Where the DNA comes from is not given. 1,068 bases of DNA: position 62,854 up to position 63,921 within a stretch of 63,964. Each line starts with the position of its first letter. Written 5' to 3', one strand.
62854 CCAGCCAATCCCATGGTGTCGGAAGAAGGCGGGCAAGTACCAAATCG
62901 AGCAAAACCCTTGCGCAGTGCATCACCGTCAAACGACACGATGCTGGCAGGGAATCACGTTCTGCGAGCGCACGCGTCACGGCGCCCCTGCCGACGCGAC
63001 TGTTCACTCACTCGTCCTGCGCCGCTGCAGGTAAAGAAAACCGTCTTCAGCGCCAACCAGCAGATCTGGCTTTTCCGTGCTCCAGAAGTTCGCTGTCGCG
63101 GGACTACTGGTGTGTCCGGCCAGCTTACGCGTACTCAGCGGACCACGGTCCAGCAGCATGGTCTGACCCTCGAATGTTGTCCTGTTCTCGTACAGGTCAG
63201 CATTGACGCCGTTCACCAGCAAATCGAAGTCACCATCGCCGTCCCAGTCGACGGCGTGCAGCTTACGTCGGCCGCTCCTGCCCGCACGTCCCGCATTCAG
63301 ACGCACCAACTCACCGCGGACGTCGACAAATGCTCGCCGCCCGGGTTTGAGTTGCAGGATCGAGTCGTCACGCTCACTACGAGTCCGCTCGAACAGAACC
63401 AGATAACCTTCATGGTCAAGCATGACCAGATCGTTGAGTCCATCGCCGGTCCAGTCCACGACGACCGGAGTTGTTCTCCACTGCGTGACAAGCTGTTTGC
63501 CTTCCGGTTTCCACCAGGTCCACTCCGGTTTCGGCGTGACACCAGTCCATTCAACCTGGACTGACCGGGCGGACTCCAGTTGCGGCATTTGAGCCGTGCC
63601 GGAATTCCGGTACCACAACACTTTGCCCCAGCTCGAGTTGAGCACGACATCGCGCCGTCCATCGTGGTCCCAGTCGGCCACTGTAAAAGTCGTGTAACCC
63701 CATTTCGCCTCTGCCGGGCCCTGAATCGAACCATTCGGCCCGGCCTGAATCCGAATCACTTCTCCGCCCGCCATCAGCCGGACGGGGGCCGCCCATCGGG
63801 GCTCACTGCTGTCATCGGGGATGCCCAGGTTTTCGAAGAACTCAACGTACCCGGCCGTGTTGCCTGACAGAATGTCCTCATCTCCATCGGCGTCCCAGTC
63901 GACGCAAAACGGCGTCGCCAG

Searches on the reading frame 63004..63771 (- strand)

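Call 16: search_protein_families(library=pfam, proteins=[window:63004-63771:-], max_evalue=0.0001)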
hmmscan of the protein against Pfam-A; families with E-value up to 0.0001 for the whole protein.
window:63004-63771:- (255 aa): 1 family
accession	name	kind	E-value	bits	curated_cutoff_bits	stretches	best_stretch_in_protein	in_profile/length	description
PF13517.12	FG-GAP_3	-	1.3e-09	38.9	26.9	0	33-116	1-60/61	FG-GAP-like repeat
